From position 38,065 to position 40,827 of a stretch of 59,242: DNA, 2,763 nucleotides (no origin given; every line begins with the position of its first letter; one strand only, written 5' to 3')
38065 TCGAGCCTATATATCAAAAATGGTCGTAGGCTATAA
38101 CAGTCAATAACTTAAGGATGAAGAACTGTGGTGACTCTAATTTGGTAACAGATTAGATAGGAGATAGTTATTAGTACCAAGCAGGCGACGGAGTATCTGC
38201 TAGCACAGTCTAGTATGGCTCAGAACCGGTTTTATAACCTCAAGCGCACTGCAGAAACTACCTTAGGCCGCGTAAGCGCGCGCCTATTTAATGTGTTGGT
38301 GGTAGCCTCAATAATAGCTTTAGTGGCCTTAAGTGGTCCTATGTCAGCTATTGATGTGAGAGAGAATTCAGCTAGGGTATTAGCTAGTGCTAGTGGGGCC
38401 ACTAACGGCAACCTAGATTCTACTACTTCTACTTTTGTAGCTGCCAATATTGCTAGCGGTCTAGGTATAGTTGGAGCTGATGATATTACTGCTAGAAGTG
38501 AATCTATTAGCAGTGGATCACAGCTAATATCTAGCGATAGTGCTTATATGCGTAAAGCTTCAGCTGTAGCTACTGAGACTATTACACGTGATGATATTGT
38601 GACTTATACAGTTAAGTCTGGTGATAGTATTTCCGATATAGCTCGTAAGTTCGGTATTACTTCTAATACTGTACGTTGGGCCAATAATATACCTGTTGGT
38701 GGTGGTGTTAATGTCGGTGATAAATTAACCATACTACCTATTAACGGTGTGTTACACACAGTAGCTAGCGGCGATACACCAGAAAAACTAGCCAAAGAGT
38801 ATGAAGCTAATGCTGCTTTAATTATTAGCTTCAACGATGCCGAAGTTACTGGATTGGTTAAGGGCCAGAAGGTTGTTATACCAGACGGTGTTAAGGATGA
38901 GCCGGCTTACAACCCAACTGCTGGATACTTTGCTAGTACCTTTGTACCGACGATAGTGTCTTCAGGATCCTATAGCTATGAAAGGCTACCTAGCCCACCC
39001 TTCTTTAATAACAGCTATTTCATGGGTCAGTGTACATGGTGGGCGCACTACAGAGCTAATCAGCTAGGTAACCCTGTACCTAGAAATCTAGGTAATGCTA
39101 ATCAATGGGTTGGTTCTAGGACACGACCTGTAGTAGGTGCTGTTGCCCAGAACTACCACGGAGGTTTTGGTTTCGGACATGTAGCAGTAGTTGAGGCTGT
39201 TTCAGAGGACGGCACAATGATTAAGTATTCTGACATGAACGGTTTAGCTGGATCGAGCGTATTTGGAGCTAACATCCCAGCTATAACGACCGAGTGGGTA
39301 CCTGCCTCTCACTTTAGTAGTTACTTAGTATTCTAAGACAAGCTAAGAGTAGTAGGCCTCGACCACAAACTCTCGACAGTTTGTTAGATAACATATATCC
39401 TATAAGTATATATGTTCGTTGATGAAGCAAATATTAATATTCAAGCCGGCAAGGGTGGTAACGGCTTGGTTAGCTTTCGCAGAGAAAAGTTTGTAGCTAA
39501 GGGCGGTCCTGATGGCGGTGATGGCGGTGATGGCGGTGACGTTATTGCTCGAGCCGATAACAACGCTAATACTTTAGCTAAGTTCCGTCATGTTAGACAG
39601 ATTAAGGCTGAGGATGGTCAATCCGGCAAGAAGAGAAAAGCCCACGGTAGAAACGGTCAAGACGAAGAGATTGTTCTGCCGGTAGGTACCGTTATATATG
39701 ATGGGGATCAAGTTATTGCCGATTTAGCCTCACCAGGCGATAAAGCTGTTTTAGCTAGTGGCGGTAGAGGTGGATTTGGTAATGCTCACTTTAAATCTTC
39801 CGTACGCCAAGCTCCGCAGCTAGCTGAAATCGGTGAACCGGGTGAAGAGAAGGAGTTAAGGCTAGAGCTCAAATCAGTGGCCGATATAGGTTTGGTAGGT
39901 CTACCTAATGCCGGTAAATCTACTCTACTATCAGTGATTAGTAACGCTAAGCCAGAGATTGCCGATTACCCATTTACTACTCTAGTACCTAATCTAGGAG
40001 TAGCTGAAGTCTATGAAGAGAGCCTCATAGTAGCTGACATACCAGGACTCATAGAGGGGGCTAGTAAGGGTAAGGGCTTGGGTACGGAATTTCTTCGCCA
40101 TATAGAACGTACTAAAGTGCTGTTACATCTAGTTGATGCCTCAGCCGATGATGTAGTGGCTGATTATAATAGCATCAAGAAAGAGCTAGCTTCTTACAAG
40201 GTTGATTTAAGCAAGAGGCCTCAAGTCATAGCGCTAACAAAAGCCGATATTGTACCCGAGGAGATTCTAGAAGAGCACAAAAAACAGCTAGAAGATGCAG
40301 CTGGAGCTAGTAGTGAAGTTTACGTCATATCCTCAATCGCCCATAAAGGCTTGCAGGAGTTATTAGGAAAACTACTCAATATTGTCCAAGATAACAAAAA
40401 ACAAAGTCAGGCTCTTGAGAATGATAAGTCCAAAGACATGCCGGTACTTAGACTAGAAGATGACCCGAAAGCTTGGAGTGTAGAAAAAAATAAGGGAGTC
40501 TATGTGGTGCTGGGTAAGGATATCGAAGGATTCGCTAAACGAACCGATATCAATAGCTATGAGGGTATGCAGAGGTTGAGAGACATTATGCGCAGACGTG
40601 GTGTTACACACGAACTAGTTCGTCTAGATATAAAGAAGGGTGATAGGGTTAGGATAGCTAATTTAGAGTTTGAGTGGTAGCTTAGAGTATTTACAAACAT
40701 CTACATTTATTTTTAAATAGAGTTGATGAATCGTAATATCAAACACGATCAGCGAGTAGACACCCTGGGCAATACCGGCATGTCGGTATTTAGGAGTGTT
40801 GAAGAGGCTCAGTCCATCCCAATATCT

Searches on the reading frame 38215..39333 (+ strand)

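Call 91: search_protein_families(library=pfam, proteins=[window:38215-39333:+], max_evalue=0.00001)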
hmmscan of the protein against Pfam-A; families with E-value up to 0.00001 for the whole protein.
window:38215-39333:+ (373 aa): 3 families
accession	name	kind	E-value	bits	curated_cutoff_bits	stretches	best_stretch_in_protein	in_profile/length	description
PF01476.26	LysM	-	4.2e-17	62.3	20.9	1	131-173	1-42/43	LysM domain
PF05257.22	CHAP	-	7.1e-14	52.5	26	1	265-342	3-81/81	CHAP domain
PF23473.1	LysM3_LYK4_5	-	2.3e-07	31.2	29.3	0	129-159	3-33/48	LYK4/5 LysM3 domain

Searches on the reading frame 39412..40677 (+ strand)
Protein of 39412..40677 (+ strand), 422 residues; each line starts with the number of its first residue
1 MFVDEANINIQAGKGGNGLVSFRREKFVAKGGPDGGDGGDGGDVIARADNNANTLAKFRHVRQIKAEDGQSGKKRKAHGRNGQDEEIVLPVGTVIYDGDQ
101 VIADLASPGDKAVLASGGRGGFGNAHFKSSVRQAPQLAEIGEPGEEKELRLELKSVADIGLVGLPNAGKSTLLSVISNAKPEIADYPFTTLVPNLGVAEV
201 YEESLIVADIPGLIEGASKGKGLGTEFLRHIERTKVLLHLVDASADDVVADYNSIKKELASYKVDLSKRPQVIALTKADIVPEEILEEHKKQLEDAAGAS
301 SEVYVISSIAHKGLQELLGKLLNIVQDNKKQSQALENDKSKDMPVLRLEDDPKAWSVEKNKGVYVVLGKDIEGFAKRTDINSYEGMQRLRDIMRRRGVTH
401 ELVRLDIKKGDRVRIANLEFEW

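Call 91: search_protein_families(library=pfam, proteins=[window:39412-40677:+], max_evalue=0.00001)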
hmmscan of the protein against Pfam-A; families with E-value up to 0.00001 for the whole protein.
window:39412-40677:+ (422 aa): 4 families
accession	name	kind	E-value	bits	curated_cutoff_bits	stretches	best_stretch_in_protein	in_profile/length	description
PF01018.28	GTP1_OBG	-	9.1e-57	191.5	27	1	3-154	1-154/155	GTP1/OBG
PF01926.29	MMR_HSR1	-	1.2e-25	90.2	21.9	1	159-277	2-113/113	50S ribosome-binding GTPase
PF09269.16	DUF1967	-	4.4e-19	68.7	27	1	357-422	3-70/70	Domain of unknown function (DUF1967)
PF02421.24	FeoB_N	-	3.9e-11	43.1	27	1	159-319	3-154/156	Ferrous iron transport protein B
